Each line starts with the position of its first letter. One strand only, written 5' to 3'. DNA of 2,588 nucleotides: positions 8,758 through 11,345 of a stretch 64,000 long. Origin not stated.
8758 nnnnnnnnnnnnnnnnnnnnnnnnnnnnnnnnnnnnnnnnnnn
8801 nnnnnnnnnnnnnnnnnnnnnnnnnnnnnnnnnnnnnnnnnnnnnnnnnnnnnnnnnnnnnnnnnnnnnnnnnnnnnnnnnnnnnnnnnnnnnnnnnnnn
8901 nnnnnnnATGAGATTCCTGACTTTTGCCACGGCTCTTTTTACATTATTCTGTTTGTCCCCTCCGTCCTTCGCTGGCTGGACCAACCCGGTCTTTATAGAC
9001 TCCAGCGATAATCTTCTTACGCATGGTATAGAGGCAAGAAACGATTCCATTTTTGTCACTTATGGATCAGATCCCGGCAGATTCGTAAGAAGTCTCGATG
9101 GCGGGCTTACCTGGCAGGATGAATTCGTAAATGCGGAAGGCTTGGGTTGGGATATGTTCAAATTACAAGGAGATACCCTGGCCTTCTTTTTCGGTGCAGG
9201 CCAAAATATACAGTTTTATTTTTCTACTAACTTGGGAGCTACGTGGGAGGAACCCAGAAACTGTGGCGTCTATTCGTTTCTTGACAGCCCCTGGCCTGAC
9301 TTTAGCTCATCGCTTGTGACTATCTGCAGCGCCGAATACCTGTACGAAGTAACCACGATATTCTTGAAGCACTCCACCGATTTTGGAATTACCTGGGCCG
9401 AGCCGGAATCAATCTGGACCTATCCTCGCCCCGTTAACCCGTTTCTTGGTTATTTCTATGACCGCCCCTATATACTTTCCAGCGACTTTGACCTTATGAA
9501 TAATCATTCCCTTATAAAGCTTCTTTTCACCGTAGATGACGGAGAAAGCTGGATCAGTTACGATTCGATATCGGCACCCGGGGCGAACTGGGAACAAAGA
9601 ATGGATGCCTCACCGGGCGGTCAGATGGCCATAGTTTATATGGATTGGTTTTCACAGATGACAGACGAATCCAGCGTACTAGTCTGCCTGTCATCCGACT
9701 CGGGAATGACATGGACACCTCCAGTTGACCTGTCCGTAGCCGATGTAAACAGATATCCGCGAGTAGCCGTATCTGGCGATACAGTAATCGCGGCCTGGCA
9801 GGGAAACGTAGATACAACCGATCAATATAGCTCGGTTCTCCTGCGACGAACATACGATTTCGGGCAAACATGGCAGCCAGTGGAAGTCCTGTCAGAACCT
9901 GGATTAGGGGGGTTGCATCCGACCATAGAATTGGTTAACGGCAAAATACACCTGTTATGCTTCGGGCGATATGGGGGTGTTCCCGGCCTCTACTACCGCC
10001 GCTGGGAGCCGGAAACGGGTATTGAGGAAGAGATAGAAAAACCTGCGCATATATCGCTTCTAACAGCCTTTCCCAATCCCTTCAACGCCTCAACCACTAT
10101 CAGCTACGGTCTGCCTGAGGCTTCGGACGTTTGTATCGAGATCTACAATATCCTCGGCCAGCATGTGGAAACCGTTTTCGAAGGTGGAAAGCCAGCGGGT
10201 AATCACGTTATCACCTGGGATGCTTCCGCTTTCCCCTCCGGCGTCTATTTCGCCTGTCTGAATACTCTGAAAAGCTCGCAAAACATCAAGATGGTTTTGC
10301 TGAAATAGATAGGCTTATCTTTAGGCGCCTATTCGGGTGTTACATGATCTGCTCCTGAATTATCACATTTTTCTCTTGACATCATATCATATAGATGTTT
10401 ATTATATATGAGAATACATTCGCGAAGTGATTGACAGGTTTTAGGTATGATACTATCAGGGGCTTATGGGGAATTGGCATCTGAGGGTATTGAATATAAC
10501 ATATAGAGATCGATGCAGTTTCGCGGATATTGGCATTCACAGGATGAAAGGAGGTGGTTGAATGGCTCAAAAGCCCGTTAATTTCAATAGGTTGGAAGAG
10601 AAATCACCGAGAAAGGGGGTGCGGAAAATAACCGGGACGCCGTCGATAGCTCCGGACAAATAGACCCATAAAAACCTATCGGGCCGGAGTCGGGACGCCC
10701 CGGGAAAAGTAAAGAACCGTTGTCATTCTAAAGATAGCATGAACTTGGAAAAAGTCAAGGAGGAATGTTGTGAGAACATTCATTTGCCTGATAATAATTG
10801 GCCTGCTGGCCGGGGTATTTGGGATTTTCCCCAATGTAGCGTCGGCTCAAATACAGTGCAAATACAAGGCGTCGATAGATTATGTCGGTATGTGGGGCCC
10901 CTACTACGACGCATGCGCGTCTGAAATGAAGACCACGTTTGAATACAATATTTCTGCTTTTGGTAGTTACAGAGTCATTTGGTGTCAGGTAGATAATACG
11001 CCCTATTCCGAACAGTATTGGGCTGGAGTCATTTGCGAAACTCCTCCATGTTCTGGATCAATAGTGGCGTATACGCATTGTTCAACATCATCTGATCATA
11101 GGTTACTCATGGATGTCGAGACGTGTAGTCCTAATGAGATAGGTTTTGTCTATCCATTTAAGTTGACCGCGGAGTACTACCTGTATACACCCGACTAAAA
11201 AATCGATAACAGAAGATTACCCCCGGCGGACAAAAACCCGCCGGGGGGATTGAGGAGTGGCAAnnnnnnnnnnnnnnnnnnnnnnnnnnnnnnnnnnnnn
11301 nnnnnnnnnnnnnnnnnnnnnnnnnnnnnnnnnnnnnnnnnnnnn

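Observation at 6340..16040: Near-identical nucleotide cassette at the 3' ends of four different T9SS cargo genes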

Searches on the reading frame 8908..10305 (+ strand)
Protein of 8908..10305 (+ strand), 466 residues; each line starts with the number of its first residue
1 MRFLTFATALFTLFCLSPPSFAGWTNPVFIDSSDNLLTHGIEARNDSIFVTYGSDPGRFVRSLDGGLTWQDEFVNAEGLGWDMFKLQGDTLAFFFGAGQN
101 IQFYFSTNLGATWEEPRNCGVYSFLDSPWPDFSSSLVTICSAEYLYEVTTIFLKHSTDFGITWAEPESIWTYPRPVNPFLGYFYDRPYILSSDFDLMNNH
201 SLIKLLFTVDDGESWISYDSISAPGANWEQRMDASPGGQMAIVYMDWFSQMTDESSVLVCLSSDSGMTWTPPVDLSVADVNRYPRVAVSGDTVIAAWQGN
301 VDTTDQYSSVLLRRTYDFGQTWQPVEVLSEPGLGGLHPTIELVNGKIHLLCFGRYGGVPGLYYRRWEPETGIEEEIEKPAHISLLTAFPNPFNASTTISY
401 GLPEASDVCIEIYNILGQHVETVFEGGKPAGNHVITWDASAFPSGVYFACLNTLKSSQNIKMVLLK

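Call 12: find_encoding_contigs(protein=window:8908-10305:+, flank=10000, max_places=6)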
Protein window:8908-10305:+ (466 aa): no gene with exactly this product is on record in the collection.

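Call 14: search_protein_families(library=pfam, proteins=[window:8908-10305:+], max_evalue=0.01)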
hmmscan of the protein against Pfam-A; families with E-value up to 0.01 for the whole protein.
window:8908-10305:+ (466 aa): 6 families
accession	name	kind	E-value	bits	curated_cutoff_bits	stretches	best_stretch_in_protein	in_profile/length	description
PF02012.26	BNR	-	1.4e-10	40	27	0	155-164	2-11/12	BNR/Asp-box repeat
PF18962.6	Por_Secre_tail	-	4.8e-09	36.8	27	1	388-461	2-72/75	Secretion system C-terminal sorting domain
PF13088.12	BNR_2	-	1.1e-06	28.6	31.4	1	98-292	79-273/277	BNR repeat-like domain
PF21471.3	Reelin_subrepeat-B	-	2e-05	24.8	27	0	304-329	54-79/127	Reelin subrepeat B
PF13860.13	FlgD_ig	-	5.3e-05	23.6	27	1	395-439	11-56/79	FlgD Ig-like domain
PF15902.12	Sortilin-Vps10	-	0.00016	21.1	33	0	156-323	6-162/446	Sortilin, neurotensin receptor 3,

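Call 15: search_protein_families(library=ncbifam, proteins=[window:8908-10305:+], max_evalue=0.01)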
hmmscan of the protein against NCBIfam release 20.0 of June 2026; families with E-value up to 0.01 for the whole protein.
window:8908-10305:+ (466 aa): 4 families
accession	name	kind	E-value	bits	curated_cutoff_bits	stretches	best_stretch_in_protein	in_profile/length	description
TIGR04183.1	Por_Secre_tail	domain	1.2e-09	38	23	1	388-463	2-70/72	T9SS type A sorting domain-containing protein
NF052323.1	T9SSA_dep_M6i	equivalog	1.9e-07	29.5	600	1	388-459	961-1031/1043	T9SS-dependent M6-like inactivated metalloprotease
NF038113.1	T9SSA_dep_M36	equivalog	0.00077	17.7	885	1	384-463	792-867/869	T9SS-dependent M36 family metallopeptidase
NF045728.1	glycosyl_F510_1955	equivalog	0.0012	18.1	175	0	51-128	107-185/246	F510_1955 family glycosylhydrolase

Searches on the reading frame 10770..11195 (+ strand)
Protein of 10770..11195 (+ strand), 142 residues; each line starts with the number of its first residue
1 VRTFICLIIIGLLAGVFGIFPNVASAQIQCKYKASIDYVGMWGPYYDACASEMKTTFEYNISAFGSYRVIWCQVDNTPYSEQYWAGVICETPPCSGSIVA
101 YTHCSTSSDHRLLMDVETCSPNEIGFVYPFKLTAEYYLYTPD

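Call 68: search_protein_families(library=pfam, proteins=[window:10770-11195:+], max_evalue=0.01)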
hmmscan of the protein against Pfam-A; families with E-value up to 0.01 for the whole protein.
window:10770-11195:+ (142 aa): 0 families
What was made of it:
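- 10770..11198 (+): Small Cys-rich ORF (142 aa) with a hydrophobic N-terminus, upstream of g3. Part of module M2. No Pfam hit (call 68).
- Tried and rejected: The Pfam search of the 142-aa ORF and its counterparts gave nothing (call 68).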
